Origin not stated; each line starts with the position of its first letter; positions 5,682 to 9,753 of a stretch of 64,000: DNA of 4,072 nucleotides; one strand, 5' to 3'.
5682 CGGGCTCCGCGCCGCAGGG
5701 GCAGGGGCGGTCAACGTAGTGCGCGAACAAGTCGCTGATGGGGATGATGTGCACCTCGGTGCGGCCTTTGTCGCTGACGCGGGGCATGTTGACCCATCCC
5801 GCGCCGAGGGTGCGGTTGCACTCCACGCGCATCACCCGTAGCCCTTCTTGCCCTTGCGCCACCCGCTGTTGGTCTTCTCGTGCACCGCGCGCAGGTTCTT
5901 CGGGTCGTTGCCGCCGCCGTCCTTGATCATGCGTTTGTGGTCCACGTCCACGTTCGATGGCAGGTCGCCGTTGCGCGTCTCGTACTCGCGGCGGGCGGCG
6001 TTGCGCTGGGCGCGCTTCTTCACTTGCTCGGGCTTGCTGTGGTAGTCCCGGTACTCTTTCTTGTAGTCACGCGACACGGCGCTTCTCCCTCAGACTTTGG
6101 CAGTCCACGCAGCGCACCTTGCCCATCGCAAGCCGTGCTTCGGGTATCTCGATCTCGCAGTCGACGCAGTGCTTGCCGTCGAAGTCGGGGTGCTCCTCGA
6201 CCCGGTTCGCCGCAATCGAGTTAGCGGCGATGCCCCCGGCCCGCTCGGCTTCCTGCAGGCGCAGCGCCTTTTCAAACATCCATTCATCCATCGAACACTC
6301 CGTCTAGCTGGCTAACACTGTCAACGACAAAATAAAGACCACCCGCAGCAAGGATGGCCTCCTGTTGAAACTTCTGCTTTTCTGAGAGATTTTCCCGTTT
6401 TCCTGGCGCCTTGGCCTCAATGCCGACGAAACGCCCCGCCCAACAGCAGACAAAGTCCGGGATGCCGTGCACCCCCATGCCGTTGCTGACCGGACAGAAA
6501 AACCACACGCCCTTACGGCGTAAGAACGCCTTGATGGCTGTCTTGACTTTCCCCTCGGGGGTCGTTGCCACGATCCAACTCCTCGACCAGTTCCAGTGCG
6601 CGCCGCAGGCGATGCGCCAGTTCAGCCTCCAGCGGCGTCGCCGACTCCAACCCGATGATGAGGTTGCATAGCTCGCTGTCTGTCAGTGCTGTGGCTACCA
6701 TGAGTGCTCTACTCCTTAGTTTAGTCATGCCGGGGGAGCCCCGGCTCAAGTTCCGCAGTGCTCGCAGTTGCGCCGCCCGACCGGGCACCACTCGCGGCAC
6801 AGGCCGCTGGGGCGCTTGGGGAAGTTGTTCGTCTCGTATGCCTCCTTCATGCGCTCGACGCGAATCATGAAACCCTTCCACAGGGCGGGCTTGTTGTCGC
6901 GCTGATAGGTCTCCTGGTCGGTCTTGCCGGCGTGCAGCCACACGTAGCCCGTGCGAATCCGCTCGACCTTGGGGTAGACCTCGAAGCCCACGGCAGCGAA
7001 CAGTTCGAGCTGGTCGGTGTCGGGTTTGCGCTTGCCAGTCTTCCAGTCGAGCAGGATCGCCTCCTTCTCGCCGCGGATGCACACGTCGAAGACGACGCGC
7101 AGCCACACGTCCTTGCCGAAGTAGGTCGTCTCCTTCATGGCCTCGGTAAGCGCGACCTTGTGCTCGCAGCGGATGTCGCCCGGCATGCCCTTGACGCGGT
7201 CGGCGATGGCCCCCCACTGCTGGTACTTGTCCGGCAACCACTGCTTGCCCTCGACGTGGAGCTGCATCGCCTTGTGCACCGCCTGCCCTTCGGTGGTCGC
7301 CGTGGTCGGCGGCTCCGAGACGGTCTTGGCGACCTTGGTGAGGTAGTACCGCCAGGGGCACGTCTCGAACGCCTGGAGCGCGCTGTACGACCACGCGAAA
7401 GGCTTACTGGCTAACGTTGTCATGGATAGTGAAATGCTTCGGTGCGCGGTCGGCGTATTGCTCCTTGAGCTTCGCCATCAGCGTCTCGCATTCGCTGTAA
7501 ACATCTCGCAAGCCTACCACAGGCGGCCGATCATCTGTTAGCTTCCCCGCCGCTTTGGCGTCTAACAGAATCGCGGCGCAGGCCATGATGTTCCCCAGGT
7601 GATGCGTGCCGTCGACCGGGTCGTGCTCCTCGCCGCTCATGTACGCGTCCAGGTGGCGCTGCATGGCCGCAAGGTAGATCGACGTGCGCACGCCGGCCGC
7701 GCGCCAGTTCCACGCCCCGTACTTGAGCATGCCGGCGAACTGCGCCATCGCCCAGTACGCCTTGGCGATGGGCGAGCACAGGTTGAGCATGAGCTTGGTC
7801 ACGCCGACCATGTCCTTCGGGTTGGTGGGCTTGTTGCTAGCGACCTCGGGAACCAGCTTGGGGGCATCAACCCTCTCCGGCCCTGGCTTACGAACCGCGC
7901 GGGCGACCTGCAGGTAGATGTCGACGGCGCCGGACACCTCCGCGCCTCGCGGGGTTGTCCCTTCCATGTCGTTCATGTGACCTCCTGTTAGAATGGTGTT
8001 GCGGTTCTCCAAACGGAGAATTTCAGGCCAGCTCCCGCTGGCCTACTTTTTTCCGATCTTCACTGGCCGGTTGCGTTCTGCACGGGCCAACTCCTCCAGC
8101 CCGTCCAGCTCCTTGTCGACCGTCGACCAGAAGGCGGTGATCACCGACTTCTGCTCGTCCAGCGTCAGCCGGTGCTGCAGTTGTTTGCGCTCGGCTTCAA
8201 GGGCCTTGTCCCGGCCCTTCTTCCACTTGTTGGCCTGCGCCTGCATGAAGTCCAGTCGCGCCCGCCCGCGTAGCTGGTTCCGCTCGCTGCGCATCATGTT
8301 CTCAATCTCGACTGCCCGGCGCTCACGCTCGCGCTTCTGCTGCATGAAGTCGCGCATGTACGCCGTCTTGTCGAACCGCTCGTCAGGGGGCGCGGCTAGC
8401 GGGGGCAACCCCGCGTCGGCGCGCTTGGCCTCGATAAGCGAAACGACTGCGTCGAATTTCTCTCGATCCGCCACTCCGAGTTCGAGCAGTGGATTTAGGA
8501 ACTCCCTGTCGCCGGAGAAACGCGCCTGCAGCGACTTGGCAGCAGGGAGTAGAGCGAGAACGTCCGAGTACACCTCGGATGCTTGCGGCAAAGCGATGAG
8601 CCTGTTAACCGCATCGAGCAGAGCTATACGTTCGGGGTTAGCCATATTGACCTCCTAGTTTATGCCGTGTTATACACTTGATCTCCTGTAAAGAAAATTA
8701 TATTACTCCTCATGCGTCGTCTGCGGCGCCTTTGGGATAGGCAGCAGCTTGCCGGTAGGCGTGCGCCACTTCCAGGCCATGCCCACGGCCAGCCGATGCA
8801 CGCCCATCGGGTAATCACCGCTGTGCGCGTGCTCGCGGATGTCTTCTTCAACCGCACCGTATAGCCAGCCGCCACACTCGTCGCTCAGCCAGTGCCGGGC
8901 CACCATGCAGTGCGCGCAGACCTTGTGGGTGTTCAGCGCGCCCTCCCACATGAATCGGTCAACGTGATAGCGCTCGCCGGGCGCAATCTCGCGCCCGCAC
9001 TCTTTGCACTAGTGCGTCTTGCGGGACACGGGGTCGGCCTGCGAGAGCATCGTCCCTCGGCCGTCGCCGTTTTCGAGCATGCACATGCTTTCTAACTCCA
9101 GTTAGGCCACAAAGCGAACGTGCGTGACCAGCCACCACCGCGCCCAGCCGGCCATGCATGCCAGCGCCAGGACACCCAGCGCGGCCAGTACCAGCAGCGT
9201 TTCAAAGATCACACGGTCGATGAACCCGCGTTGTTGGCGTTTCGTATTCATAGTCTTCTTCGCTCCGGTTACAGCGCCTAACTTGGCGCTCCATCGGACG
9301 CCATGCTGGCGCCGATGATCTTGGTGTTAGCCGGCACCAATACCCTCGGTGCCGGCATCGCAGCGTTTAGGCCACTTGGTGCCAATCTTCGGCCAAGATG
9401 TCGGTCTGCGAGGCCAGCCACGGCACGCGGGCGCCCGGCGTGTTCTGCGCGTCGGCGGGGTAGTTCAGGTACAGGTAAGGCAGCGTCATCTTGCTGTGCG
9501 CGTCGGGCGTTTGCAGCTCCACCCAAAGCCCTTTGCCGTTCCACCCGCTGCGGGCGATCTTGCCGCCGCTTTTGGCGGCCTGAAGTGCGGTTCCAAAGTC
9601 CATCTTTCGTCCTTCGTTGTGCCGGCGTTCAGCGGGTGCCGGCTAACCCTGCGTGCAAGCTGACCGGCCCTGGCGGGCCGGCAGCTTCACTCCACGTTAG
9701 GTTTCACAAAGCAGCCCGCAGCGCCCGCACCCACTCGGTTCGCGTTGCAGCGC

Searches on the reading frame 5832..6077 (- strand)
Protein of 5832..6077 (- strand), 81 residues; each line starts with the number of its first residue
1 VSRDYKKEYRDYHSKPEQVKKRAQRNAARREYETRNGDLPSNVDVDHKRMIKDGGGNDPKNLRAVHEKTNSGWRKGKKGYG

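Call 71: search_protein_families(library=pfam, proteins=[window:5832-6077:-], max_evalue=0.01)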
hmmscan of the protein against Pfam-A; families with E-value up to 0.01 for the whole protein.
window:5832-6077:- (81 aa): 2 families
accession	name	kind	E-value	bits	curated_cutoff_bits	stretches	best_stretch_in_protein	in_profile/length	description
PF13392.12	HNH_3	-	0.0023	18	24.8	1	29-70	5-44/46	HNH endonuclease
PF01844.29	HNH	-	0.0076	16.8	21.4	0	42-68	13-39/47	HNH endonuclease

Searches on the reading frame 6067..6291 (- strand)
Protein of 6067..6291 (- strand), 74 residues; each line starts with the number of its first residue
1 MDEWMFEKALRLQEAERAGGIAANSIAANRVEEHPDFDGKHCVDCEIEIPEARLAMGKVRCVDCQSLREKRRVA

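Call 71: search_protein_families(library=pfam, proteins=[window:6067-6291:-], max_evalue=0.01)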
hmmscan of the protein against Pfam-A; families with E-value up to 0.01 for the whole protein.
window:6067-6291:- (74 aa): 1 family
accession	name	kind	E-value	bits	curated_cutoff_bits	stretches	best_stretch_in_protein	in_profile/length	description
PF01258.23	zf-dskA_traR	-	4.6e-06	27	24.9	1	40-70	4-36/36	Prokaryotic dksA/traR C4-type zinc finger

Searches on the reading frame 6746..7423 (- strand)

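Call 12: search_protein_families(library=pfam, proteins=[window:6746-7423:-], max_evalue=0.001)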
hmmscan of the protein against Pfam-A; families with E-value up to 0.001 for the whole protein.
window:6746-7423:- (225 aa): 1 family
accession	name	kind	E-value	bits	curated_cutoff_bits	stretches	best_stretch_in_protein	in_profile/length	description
PF12705.13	PDDEXK_1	-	6.6e-16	59.4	22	1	11-216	2-243/247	PD-(D/E)XK nuclease superfamily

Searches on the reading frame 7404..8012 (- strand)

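Call 12: search_protein_families(library=pfam, proteins=[window:7404-8012:-], max_evalue=0.001)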
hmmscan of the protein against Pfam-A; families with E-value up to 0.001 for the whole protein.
window:7404-8012:- (202 aa): 1 family
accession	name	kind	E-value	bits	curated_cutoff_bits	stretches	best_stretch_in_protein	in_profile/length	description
PF18909.5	dGTP_diPhyd_N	-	1.6e-23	83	27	1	64-162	2-99/99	dATP/dGTP diphosphohydrolase, N-terminal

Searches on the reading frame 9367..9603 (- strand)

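Call 71: search_protein_families(library=pfam, proteins=[window:9367-9603:-], max_evalue=0.01)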
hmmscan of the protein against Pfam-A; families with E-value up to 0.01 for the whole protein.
window:9367-9603:- (78 aa): 1 family
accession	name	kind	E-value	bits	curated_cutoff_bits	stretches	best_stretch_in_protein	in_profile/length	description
PF11195.14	Tad2-like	-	2.2e-22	79.8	25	1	1-75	1-71/73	Thoeris anti-defense 2-like domain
